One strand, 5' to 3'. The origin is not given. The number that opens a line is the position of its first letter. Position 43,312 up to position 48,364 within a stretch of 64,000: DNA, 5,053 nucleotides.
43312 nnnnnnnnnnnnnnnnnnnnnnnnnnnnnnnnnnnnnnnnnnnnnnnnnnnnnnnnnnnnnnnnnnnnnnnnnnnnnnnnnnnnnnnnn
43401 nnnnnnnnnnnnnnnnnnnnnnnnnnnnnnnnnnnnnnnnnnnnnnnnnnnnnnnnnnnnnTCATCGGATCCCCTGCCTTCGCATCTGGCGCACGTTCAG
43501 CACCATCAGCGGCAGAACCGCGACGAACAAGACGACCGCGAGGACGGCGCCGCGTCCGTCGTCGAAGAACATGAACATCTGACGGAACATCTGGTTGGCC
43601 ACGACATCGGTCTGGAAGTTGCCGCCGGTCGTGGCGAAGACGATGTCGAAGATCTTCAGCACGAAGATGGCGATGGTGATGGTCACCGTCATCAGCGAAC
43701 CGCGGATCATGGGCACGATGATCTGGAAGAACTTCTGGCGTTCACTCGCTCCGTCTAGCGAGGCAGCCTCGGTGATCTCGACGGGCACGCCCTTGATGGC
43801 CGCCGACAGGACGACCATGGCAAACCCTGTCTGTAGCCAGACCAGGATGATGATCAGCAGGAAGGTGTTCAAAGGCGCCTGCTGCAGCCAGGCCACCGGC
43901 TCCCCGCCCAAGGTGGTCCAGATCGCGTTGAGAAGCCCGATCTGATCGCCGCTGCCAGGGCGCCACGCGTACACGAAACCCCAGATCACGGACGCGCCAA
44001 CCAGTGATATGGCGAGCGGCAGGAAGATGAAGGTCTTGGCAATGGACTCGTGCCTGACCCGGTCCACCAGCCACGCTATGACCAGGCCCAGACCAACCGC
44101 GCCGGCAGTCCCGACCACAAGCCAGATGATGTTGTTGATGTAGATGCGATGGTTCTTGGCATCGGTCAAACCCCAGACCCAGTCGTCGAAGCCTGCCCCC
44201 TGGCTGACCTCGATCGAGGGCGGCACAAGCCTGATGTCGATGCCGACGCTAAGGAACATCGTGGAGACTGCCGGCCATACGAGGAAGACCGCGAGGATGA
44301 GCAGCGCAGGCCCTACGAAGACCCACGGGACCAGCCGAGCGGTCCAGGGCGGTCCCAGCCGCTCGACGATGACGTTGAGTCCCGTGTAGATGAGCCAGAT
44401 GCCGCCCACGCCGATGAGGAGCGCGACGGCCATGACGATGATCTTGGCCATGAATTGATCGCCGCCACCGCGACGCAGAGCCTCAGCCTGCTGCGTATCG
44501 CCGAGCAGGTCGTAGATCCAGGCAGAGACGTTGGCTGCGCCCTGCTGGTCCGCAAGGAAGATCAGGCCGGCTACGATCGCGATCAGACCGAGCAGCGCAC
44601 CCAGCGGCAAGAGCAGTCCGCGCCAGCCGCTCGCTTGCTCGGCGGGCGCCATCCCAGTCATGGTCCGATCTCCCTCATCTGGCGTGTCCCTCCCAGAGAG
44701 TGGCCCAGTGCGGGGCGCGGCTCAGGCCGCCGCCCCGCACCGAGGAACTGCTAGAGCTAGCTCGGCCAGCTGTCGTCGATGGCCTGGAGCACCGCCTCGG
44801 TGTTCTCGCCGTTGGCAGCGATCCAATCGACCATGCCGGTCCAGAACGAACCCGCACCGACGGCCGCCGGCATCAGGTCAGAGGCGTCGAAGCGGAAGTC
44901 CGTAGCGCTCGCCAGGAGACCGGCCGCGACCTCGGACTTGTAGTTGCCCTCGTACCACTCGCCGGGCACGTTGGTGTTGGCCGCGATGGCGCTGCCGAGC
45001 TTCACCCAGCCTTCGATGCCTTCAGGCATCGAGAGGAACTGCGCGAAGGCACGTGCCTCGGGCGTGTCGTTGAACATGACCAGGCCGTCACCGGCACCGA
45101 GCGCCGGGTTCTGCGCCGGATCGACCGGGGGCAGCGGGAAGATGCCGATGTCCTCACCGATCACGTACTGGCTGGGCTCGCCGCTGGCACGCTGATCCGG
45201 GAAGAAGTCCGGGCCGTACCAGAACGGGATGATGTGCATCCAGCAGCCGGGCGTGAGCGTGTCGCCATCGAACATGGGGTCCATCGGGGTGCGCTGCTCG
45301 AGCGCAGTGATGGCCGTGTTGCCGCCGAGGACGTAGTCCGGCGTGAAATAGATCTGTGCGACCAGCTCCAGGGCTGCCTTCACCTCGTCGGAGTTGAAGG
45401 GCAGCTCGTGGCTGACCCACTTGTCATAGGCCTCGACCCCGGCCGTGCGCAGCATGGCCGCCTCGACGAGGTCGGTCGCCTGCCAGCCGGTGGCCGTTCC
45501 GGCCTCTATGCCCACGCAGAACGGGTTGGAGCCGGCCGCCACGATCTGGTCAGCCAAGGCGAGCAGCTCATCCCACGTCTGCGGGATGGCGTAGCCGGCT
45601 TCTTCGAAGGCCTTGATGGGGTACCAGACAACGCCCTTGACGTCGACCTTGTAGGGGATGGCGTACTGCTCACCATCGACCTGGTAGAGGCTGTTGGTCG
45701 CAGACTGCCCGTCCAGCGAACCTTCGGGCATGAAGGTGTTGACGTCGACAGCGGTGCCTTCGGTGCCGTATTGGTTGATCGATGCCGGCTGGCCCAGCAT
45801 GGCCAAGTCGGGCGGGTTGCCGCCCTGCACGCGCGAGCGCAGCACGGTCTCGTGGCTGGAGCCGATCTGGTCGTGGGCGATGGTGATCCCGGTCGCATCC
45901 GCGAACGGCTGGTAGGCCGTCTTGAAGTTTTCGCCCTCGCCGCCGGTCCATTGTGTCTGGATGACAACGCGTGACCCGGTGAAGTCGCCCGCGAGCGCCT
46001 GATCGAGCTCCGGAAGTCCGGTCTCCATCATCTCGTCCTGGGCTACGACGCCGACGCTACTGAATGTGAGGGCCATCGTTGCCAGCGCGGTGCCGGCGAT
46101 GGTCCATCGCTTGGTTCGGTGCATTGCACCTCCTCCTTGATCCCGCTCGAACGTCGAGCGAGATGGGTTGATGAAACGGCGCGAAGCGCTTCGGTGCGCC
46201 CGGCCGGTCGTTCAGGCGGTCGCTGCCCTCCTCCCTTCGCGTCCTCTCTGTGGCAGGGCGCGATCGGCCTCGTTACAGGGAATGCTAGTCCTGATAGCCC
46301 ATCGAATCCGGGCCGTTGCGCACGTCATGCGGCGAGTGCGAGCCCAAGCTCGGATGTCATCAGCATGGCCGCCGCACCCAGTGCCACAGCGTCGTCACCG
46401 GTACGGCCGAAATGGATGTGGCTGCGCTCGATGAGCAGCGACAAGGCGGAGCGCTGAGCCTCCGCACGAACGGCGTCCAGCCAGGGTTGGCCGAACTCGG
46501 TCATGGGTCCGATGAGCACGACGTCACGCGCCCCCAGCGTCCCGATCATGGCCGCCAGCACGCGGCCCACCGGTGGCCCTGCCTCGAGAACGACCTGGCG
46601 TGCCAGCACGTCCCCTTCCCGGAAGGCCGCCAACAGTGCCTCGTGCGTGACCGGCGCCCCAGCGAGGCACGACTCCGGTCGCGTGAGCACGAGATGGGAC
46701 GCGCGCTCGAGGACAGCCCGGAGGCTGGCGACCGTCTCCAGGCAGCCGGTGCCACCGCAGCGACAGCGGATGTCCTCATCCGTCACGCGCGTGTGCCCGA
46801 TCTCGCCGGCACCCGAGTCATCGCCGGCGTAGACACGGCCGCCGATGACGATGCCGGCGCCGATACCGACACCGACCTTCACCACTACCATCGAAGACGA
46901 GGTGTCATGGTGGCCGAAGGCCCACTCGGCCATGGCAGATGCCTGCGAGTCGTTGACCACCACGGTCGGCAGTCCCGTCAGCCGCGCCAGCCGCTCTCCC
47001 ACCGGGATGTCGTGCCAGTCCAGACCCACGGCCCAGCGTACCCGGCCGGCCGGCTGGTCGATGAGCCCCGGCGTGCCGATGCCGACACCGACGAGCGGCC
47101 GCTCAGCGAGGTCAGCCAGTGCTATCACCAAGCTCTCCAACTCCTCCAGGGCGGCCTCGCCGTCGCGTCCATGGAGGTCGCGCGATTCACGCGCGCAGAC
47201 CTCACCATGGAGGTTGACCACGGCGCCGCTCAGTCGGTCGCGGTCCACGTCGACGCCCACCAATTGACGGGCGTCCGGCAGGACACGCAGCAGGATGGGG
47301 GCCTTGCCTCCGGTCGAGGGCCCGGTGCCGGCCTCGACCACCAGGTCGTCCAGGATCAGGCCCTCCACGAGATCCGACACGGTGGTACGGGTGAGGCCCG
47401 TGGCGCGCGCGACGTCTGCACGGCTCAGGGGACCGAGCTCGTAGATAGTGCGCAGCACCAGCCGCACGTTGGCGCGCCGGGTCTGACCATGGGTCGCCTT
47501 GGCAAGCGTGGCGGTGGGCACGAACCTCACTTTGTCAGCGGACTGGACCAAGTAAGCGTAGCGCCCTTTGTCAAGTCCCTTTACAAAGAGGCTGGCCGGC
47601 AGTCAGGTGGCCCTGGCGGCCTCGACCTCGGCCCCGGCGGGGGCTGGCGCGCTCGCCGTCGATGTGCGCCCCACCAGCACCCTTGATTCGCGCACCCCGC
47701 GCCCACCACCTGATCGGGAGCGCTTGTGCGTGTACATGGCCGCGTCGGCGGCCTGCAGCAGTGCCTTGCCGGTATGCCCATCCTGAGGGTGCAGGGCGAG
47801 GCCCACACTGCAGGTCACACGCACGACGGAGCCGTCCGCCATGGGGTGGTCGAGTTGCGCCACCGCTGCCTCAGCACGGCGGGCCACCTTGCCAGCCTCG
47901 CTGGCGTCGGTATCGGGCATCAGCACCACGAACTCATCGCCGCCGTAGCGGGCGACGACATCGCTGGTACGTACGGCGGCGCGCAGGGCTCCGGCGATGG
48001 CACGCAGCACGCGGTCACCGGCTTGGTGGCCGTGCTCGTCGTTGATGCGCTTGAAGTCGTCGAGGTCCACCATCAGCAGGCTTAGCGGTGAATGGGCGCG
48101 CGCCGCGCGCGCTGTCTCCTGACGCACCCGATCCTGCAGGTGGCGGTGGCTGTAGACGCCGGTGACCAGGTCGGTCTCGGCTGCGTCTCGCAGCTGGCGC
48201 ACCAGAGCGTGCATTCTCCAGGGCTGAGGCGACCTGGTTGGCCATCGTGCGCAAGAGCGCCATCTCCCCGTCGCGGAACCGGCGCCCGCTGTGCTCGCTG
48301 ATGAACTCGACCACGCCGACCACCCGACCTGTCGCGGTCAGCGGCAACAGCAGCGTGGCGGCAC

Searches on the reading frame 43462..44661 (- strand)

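Call 70: search_protein_families(library=pfam, proteins=[window:43462-44661:-], max_evalue=0.001)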
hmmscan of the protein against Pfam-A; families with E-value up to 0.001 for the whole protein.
window:43462-44661:- (399 aa): 1 family
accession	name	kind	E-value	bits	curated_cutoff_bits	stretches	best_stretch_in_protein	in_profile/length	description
PF00528.27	BPD_transp_1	-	8.9e-12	45.5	26.4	1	189-385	2-169/184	Binding-protein-dependent transport system inner membrane component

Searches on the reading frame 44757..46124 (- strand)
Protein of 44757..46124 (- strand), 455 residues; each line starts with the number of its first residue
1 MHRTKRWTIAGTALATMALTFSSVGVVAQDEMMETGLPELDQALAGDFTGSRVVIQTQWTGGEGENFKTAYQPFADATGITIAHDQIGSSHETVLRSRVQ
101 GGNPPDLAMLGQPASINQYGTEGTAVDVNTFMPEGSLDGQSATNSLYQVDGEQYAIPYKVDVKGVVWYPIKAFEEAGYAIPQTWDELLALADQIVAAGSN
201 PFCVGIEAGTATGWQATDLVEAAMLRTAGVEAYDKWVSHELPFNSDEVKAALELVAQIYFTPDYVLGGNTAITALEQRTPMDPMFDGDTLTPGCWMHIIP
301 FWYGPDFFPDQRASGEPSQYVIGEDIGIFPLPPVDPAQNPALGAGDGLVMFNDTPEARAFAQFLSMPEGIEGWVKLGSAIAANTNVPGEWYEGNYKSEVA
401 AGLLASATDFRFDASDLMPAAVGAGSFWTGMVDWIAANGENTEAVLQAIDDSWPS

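Call 70: search_protein_families(library=pfam, proteins=[window:44757-46124:-], max_evalue=0.001)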
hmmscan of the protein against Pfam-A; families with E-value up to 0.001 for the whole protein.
window:44757-46124:- (455 aa): 2 families
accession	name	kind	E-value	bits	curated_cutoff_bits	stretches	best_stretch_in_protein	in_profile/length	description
PF01547.30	SBP_bac_1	-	1.4e-23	84.8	26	1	66-260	6-200/307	Bacterial extracellular solute-binding protein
PF13416.11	SBP_bac_8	-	3.8e-19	70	27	1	70-389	2-269/279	Bacterial extracellular solute-binding protein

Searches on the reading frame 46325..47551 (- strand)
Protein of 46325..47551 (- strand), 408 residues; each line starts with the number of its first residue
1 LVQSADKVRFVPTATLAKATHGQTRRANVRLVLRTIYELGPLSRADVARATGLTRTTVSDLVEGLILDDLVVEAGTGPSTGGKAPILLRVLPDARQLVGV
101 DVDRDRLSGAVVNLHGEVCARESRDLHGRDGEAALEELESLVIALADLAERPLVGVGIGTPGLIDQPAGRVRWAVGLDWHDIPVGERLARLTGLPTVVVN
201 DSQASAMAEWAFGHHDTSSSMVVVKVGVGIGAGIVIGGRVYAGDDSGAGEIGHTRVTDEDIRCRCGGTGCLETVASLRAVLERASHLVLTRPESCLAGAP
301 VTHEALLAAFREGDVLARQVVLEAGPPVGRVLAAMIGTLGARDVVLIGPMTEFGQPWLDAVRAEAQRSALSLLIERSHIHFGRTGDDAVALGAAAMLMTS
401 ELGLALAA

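Call 70: search_protein_families(library=pfam, proteins=[window:46325-47551:-], max_evalue=0.001)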
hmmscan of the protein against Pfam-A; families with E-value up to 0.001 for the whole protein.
window:46325-47551:- (408 aa): 2 families
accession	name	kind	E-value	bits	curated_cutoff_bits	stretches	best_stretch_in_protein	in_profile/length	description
PF00480.26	ROK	-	6.1e-47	161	22.9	1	98-397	2-291/294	ROK family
PF12802.13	MarR_2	-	3.1e-05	24.5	27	1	31-72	9-51/61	MarR family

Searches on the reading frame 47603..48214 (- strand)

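Call 70: search_protein_families(library=pfam, proteins=[window:47603-48214:-], max_evalue=0.001)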
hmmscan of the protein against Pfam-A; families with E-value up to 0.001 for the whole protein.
window:47603-48214:- (203 aa): 2 families
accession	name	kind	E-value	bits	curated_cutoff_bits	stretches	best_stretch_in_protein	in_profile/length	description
PF00990.26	GGDEF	-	1.6e-47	161.7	23.8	1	12-167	1-158/161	Diguanylate cyclase, GGDEF domain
PF17853.6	GGDEF_2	-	7.4e-05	23.4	24.5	1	64-133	32-89/116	GGDEF-like domain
